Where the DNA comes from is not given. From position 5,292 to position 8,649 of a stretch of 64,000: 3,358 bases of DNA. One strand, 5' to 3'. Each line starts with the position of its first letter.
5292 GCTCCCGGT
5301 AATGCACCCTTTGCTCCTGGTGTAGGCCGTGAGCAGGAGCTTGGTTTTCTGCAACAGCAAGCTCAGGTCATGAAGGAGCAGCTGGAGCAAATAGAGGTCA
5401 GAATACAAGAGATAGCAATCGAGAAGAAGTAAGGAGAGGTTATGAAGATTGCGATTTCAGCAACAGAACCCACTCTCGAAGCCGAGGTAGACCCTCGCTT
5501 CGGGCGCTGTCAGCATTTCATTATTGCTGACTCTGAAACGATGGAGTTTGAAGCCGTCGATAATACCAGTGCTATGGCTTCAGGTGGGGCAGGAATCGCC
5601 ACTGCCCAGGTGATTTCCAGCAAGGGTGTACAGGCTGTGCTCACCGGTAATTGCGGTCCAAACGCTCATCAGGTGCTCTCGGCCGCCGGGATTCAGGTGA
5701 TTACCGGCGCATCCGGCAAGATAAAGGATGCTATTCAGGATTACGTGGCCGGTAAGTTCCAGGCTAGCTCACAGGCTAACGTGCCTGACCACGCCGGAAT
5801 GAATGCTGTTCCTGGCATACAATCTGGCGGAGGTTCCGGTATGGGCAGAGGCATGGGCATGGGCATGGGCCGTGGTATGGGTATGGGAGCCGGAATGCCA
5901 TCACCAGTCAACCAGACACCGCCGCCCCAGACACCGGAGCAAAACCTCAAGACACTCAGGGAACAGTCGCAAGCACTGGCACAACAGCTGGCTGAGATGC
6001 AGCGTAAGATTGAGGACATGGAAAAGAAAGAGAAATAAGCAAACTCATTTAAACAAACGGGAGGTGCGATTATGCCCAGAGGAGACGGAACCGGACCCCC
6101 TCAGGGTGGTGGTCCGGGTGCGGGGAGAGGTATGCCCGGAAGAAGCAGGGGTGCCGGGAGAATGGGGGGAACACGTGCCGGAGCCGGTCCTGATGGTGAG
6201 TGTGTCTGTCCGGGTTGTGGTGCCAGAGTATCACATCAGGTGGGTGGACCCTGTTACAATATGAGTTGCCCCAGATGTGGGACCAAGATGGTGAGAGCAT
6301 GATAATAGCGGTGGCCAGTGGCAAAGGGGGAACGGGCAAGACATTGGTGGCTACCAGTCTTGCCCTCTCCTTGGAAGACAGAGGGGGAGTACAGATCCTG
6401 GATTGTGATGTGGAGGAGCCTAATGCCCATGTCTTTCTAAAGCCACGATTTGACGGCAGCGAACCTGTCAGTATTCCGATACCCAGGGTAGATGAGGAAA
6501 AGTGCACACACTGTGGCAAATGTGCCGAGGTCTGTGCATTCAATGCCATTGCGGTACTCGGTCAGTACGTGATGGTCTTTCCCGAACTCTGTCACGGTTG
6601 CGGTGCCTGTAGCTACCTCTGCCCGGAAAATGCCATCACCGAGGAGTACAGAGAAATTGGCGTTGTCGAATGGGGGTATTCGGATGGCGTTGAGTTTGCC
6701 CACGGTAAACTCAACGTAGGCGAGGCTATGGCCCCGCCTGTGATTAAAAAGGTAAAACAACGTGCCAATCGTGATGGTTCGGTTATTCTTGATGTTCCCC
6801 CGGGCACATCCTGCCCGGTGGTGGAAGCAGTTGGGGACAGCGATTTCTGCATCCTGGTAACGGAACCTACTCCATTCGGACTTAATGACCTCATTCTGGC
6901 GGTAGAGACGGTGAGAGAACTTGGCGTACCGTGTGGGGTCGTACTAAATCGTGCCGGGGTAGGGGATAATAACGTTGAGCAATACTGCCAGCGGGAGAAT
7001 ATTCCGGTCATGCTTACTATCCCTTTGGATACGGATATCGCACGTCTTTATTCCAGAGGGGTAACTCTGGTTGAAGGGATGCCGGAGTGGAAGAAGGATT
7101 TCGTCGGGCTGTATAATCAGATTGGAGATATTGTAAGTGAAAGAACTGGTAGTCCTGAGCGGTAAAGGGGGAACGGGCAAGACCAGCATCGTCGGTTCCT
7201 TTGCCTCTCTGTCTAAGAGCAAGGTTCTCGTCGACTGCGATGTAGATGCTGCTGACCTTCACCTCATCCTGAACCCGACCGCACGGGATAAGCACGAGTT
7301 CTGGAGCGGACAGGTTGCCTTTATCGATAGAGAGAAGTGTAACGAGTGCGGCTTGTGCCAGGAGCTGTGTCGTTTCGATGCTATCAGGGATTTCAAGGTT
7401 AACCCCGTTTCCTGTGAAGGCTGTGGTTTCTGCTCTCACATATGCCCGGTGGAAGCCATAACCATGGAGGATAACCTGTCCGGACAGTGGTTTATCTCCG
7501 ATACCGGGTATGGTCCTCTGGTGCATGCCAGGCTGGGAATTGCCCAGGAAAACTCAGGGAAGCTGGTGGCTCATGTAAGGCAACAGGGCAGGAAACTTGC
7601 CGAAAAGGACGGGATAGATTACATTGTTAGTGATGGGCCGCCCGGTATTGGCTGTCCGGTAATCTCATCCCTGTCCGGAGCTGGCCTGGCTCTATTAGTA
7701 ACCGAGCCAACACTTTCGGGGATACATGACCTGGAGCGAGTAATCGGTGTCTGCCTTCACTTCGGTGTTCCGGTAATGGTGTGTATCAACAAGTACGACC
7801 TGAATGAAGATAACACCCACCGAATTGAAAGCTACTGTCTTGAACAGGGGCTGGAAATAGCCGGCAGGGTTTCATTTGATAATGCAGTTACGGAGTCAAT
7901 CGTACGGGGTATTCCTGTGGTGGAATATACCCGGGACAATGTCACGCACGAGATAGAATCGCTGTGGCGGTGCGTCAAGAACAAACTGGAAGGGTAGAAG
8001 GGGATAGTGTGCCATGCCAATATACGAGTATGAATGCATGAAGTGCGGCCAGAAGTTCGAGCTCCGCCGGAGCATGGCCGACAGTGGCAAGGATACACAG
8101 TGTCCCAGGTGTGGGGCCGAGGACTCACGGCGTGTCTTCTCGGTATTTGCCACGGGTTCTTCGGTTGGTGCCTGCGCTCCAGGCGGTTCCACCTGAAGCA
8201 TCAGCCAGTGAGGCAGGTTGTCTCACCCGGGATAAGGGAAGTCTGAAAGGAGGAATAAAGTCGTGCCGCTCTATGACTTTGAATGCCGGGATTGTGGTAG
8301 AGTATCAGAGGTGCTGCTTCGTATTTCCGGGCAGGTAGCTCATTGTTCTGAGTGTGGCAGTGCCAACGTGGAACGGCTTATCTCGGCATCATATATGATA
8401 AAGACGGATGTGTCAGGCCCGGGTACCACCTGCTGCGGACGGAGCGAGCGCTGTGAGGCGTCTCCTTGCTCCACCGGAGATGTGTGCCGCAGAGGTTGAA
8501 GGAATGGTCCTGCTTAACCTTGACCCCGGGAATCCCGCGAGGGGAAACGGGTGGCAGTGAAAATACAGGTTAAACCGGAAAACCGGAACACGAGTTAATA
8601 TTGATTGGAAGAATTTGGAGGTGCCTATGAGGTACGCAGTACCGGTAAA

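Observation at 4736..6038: NifX-like carrier shares a C-terminal coiled-coil module with two stand-alone DUF5320-like proteins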

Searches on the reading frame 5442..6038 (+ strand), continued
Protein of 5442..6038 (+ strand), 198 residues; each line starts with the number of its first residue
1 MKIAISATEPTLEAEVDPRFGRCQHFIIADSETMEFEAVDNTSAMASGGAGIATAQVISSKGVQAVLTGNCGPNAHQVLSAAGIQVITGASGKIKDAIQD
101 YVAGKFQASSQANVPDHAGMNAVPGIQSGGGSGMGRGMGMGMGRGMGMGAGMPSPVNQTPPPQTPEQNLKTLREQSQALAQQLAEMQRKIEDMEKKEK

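Call 54: search_solved_structures(query=window:5442-6038:+, max_evalue=1e-10, show_alignments=3)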
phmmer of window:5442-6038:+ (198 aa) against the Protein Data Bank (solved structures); distinct sequences matched with E-value up to 1e-10: 3.
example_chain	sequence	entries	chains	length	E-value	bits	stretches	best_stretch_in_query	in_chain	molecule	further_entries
2wfb_A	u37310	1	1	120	1.1e-19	74.3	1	2-108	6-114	PUTATIVE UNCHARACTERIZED PROTEIN ORP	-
1eo1_A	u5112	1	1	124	8.1e-18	68.2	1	1-106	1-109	HYPOTHETICAL PROTEIN MTH1175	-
1rdu_A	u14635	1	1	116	8.6e-15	58.4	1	2-107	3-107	conserved hypothetical protein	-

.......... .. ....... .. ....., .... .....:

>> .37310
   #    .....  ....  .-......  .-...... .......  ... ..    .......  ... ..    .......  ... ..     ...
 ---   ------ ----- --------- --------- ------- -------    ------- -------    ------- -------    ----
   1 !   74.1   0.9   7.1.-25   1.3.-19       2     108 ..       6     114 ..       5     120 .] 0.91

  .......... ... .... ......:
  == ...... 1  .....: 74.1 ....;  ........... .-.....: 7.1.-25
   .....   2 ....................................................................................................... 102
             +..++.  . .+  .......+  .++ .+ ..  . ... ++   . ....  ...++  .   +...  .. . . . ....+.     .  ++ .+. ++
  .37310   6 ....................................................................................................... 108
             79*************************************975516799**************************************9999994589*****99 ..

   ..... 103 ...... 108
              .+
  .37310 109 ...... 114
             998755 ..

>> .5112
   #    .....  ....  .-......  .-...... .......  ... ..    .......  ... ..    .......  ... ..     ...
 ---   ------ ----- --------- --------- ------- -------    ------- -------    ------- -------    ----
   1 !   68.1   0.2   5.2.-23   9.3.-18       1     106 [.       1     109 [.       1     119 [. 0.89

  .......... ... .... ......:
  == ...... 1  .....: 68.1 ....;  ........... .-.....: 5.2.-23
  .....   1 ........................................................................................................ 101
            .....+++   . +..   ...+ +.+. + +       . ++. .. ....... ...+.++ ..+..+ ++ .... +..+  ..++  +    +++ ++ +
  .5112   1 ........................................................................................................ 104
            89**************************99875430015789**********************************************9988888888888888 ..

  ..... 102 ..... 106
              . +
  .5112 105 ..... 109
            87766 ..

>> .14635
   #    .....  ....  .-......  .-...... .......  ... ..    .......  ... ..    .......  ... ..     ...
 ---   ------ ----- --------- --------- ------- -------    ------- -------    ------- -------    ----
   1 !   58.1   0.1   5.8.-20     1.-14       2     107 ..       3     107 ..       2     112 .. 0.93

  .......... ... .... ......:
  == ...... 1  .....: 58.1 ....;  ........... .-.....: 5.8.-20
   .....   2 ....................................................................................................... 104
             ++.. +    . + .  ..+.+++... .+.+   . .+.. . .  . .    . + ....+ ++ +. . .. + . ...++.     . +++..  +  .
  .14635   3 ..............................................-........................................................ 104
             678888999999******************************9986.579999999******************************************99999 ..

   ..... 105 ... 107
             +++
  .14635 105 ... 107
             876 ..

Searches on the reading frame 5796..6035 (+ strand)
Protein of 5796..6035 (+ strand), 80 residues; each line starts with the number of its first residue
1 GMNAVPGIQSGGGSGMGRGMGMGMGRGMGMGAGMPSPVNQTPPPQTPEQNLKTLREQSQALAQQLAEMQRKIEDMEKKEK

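Call 59: search_protein_representatives(protein=window:5796-6035:+)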
Query: 80 residues. Proteins with E-value up to 0.001 (for the whole library): 154; up to 1e-10: 6; up to 1e-30: 0. The best 150 are listed.
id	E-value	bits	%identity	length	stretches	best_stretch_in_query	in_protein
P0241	2.5e-13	65.9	58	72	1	13-79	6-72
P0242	5.6e-13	64.8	57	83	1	1-78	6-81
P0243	1.3e-11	60.4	54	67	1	16-78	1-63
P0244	2.2e-11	59.7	64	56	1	24-79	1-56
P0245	5.0e-11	58.6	54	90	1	1-78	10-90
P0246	9.2e-11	57.8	63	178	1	19-79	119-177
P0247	3.1e-10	56.1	57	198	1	14-80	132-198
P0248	6.7e-10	55.0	49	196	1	1-77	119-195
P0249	2.0e-09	53.5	58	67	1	13-79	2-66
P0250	2.5e-09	53.2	61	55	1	30-80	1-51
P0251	4.1e-09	52.5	47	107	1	13-80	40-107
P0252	5.2e-09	52.2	55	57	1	22-79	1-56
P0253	5.7e-09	52.1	57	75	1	7-80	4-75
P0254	6.0e-09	52.0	52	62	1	16-78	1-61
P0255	8.5e-09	51.5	49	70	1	12-80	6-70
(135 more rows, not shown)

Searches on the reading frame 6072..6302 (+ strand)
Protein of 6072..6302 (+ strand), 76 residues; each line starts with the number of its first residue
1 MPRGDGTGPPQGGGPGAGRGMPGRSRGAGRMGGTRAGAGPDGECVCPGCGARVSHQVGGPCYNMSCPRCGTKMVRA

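Call 3: search_protein_families(library=pfam, proteins=[window:6072-6302:+], max_evalue=0.1)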
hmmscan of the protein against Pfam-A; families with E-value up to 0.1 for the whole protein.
window:6072-6302:+ (76 aa): 8 families
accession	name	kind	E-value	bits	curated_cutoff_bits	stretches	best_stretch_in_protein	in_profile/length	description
PF08271.17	Zn_Ribbon_TF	-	0.019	14.9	29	0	41-51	17-27/43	TFIIB zinc-binding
PF09297.16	Zn_ribbon_NUD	-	0.023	14.8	24.8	0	66-76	6-16/32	NADH pyrophosphatase zinc ribbon domain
PF13248.11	Zn_ribbon_3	-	0.025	14.5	27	0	65-73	4-11/26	zinc-ribbon domain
PF14690.11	Zn_ribbon_ISL3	-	0.028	15.3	25.5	0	64-75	3-14/47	zinc-finger of transposase IS204/IS1001/IS1096/IS1165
PF12773.13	DZR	-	0.042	14.4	27.3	1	40-72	9-33/45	Double zinc ribbon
PF03119.21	DNA_ligase_ZBD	-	0.075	13.4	25.8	0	66-75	2-11/27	NAD-dependent DNA ligase C4 zinc finger domain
PF23903.1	Phage_zn_bind_2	-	0.093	13.1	27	0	65-74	33-42/44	Phage zinc binding domain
PF14319.11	Zn_Tnp_IS91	-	0.094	13.2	26.3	0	44-73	39-66/90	Transposase zinc-binding domain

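Call 14: search_protein_families(library=ncbifam, proteins=[window:6072-6302:+], max_evalue=0.01)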
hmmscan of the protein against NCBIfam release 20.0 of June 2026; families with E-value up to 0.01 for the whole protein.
window:6072-6302:+ (76 aa): 0 families

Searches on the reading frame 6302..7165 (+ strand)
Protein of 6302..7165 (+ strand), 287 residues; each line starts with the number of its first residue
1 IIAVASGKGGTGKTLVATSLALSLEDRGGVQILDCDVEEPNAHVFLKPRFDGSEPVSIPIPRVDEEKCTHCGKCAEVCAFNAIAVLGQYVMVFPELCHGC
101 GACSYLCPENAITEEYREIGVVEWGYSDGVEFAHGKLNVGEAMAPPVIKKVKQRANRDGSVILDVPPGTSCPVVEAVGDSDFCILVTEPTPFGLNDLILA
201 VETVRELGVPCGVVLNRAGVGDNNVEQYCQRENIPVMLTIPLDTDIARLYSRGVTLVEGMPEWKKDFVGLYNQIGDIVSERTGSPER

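Call 3: search_protein_families(library=pfam, proteins=[window:6302-7165:+], max_evalue=0.1)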
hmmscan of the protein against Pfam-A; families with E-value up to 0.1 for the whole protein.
window:6302-7165:+ (287 aa): 23 families
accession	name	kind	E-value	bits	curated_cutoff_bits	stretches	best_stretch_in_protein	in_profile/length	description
PF10609.15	ParA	-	3.9e-15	56.4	27.1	2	1-45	5-50/246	NUBPL iron-transfer P-loop NTPase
PF01656.29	CbiA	-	4.6e-15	56.1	25.4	1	2-255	1-124/125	CobQ/CobB/MinD/ParA nucleotide binding domain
PF00037.32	Fer4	-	1.2e-13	50.7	21.1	2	92-113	3-24/24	4Fe-4S binding domain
PF12837.12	Fer4_6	-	2e-12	46.9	25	2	60-83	1-24/24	4Fe-4S binding domain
PF12838.12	Fer4_7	-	3e-10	40.8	27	2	55-82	25-52/52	4Fe-4S dicluster domain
PF14697.11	Fer4_21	-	1.6e-08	35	35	1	62-113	2-58/59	4Fe-4S dicluster domain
PF13237.11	Fer4_10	-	9e-08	32.4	25.5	2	61-108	2-53/53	4Fe-4S dicluster domain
PF12797.12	Fer4_2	-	9e-08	32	24.5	2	60-79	2-21/22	4Fe-4S binding domain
PF13614.12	AAA_31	-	1.8e-07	31.7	27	1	1-38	3-39/177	AAA domain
PF25160.1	LdpA_Fe-S-bd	-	2.9e-07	30.6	27.6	2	74-115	9-46/49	LdpA Fe-S cluster-binding domain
PF13484.11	Fer4_16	-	1.3e-06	29.5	30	2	97-115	2-20/66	4Fe-4S double cluster binding domain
PF13187.11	Fer4_9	-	3.7e-06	27.3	27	2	67-112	1-52/52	4Fe-4S dicluster domain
PF00142.24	Fer4_NifH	-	0.0001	22.3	25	1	200-274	164-244/271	4Fe-4S iron sulfur cluster binding proteins, NifH/frxC family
PF12800.12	Fer4_4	-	0.00057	20.5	24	2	66-79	2-15/17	4Fe-4S binding domain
PF12798.12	Fer4_3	-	0.00068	20.7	27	2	68-82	1-15/15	4Fe-4S binding domain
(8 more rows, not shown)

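Call 14: search_protein_families(library=ncbifam, proteins=[window:6302-7165:+], max_evalue=0.01)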
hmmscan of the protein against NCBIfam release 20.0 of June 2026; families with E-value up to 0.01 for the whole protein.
window:6302-7165:+ (287 aa): 79 families (the best 25 are shown)
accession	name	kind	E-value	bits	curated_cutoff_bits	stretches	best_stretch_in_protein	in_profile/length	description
TIGR01969.1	minD_arch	subfamily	1.4e-15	57.2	201.75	2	146-262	100-216/251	cell division ATPase MinD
NF041136.1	MrpORP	equivalog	3.2e-12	46.4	450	1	2-43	8-50/365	iron-sulfur cluster carrier protein MrpORP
NF041546.1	ParA_partition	equivalog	4.2e-12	46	180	2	1-37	1-38/203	ParA family partition ATPase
TIGR02700.1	flavo_MJ0208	hypoth_equivalog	1.2e-11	44.4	251.35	1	62-115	144-197/234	dihydromethanopterin reductase (acceptor)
NF040770.1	hetero_SS_HdrA2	exception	2.2e-11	42.7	1100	1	61-115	572-626/777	CoB-CoM heterodisulfide reductase HdrA2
NF041891.1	hdrA_Methbact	equivalog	5.9e-11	41.3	1300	1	59-113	565-619/762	ferredoxin:CoB-CoM heterodisulfide reductase subunit HdrA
NF038196.1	ferrodoxin_EFR1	subfamily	5.5e-10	39.7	75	1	64-113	183-230/242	EFR1 family ferrodoxin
TIGR02179.1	PorD_KorD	subfamily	3.1e-08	33.6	60.05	1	61-114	20-74/78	2-oxoacid:acceptor oxidoreductase, delta subunit, pyruvate/2-ketoisovalerate family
NF042909.1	FMH_DH_FwdF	exception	3.2e-08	33.1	375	1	63-113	222-275/336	tungsten-dependent formylmethanofuran dehydrogenase subunit FwdF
NF007202.0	PRK09623.1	equivalog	3.6e-08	33.7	166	1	60-115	45-101/105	3-methyl-2-oxobutanoate dehydrogenase subunit delta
NF041778.1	hetero_SS_HdrA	equivalog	5.2e-08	31.2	1400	1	53-113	574-634/771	ferredoxin:CoB-CoM heterodisulfide reductase subunit HdrA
NF040864.1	HgcB_ferredoxin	equivalog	6.9e-08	32.2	99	1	63-113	11-62/93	mercury methylation ferredoxin HgcB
NF043069.1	T4HPD_activ_SAM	equivalog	8.9e-08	31.8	425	1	64-112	49-97/299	trans-4-hydroxy-L-proline dehydratase activase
NF043039.1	HgcAB_like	equivalog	1.7e-07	31.2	285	1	62-112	296-349/350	HgcAB-like fusion protein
TIGR01944.1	rnfB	subfamily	1.9e-07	30.8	68.7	1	62-117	109-165/190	RnfABCDGE type electron transport complex subunit B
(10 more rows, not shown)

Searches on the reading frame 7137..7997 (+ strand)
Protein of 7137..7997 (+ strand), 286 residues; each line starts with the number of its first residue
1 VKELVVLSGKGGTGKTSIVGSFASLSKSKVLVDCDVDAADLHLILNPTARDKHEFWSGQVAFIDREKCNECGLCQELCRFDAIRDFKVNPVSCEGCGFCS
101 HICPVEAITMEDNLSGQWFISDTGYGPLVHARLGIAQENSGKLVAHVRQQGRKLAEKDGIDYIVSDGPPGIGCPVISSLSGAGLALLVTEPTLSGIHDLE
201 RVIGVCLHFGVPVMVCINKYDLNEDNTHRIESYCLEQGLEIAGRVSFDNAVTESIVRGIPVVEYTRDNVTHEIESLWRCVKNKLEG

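Call 3: search_protein_families(library=pfam, proteins=[window:7137-7997:+], max_evalue=0.1)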
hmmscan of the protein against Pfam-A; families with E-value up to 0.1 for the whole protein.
window:7137-7997:+ (286 aa): 21 families
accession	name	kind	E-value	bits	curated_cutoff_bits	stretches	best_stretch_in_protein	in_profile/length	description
PF00037.32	Fer4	-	1.1e-12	47.6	21.1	2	62-84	2-24/24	4Fe-4S binding domain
PF01656.29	CbiA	-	7.5e-10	39.3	25.4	1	4-261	1-125/125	CobQ/CobB/MinD/ParA nucleotide binding domain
PF12838.12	Fer4_7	-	5.2e-09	36.9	27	2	92-113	1-22/52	4Fe-4S dicluster domain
PF14697.11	Fer4_21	-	7.9e-09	36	35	1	61-110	1-59/59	4Fe-4S dicluster domain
PF10609.15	ParA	-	3e-08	33.8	27.1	2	157-269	109-233/246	NUBPL iron-transfer P-loop NTPase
PF13237.11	Fer4_10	-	2.7e-07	30.9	25.5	2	88-110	4-22/53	4Fe-4S dicluster domain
PF12837.12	Fer4_6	-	4.5e-07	30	25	2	61-83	2-24/24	4Fe-4S binding domain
PF13187.11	Fer4_9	-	2.8e-06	27.7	27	2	93-112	2-21/52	4Fe-4S dicluster domain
PF13484.11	Fer4_16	-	4.4e-06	27.8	30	1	93-114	2-24/66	4Fe-4S double cluster binding domain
PF12797.12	Fer4_2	-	5.3e-06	26.5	24.5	1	61-78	3-20/22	4Fe-4S binding domain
PF25160.1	LdpA_Fe-S-bd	-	6e-06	26.4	27.6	1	74-111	9-46/49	LdpA Fe-S cluster-binding domain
PF12798.12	Fer4_3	-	0.00067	20.8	27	0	68-82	1-15/15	4Fe-4S binding domain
PF03193.22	RsgA_GTPase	-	0.0011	19.3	30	0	197-229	40-71/174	RsgA GTPase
PF13191.12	AAA_16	-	0.0024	18.9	32.6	1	3-32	25-55/167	AAA ATPase domain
PF13534.11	Fer4_17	-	0.0033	18.4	22.2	0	67-78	45-56/61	4Fe-4S dicluster domain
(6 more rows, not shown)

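Call 14: search_protein_families(library=ncbifam, proteins=[window:7137-7997:+], max_evalue=0.01)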
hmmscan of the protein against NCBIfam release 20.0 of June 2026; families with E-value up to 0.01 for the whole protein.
window:7137-7997:+ (286 aa): 54 families (the best 25 are shown)
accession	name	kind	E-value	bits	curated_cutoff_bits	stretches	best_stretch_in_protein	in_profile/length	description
TIGR01969.1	minD_arch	subfamily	9.8e-16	57.7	201.75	2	157-267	106-216/251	cell division ATPase MinD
TIGR01968.1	minD_bact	equivalog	1.5e-14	54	212.9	2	157-270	109-226/261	septum site-determining protein MinD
NF040770.1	hetero_SS_HdrA2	exception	1.9e-11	42.8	1100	1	60-113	571-628/777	CoB-CoM heterodisulfide reductase HdrA2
NF041891.1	hdrA_Methbact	equivalog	2.9e-11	42.3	1300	1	59-120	565-630/762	ferredoxin:CoB-CoM heterodisulfide reductase subunit HdrA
NF041136.1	MrpORP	equivalog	4.4e-09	36.1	450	1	157-263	112-230/365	iron-sulfur cluster carrier protein MrpORP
NF042909.1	FMH_DH_FwdF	exception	1.5e-08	34.2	375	2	85-113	9-37/336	tungsten-dependent formylmethanofuran dehydrogenase subunit FwdF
TIGR01944.1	rnfB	subfamily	2.1e-08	33.9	68.7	1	46-113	93-165/190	RnfABCDGE type electron transport complex subunit B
TIGR02179.1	PorD_KorD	subfamily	2.2e-08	34.1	60.05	1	55-112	14-76/78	2-oxoacid:acceptor oxidoreductase, delta subunit, pyruvate/2-ketoisovalerate family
NF040684.1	PorD_Arch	equivalog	3.6e-08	33.4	120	1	50-112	16-83/85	pyruvate synthase subunit PorD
NF045480.1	FdxA_Actino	equivalog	5.4e-08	33.1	125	1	82-118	29-65/107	ferredoxin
NF008079.0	PRK10818.1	equivalog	6.6e-08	32.2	508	1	157-205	111-159/270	septum site-determining protein MinD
NF038196.1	ferrodoxin_EFR1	subfamily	2.1e-07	31.3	75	1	61-112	179-233/242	EFR1 family ferrodoxin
NF041778.1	hetero_SS_HdrA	equivalog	2.1e-07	29.2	1400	1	56-111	577-636/771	ferredoxin:CoB-CoM heterodisulfide reductase subunit HdrA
TIGR04105.1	FeFe_hydrog_B1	subfamily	3.5e-07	29.3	450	1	59-112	135-179/462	monomeric [FeFe] hydrogenase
NF005504.0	PRK07118.1-3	equivalog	3.6e-07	29.8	437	1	90-115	218-243/293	Fe-S cluster domain-containing protein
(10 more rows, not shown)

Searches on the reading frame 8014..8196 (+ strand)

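Call 14: search_protein_families(library=ncbifam, proteins=[window:8014-8196:+], max_evalue=0.01)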
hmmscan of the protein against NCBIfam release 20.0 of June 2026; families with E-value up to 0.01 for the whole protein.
window:8014-8196:+ (60 aa): 9 families
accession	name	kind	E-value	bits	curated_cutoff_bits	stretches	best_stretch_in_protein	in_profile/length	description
TIGR02605.1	CxxC_CxxC_SSSS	subfamily_domain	6.9e-19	67.7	31.3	1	1-47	1-48/52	FmdB family zinc ribbon protein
NF053663.1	RPWMISH_prot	domain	7.3e-11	42.8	120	1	1-42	1-41/115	RPWMISH domain-containing protein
NF001607.0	PRK00398.1-4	equivalog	0.00013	21.7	89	1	6-35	10-36/53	DNA-directed RNA polymerase subunit P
NF041795.1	Brz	equivalog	0.0014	19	100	0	27-36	5-14/60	transcriptional regulator Brz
NF041911.1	HVO_0649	equivalog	0.0027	17.6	70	0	25-51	20-46/65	HVO_0649 family zinc finger protein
NF033497.1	rubre_like_arch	subfamily_domain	0.0056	16.4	32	1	6-36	1-25/34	rubrerythrin-like domain-containing protein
TIGR04104.1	cxxc_20_cxxc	subfamily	0.0064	16.8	45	1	7-37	2-35/93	TIGR04104 family putative zinc finger protein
TIGR04165.1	methano_modCys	hypoth_equivalog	0.0071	16.6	60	0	29-38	9-18/50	TIGR04165 family Cys-rich peptide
NF045720.1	rubredox_RCKP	subfamily_domain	0.0097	15.5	45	0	29-38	21-30/34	RCKP-type rubredoxin-like domain-containing protein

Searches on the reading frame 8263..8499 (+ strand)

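Call 14: search_protein_families(library=ncbifam, proteins=[window:8263-8499:+], max_evalue=0.01)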
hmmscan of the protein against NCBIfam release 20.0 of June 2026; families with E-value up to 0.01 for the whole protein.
window:8263-8499:+ (78 aa): 2 families
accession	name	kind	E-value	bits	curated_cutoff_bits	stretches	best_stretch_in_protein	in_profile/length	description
TIGR02605.1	CxxC_CxxC_SSSS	subfamily_domain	4.3e-14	52.3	31.3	1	1-43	1-44/52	FmdB family zinc ribbon protein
NF053663.1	RPWMISH_prot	domain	2.1e-06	28.5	120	1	1-70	1-69/115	RPWMISH domain-containing protein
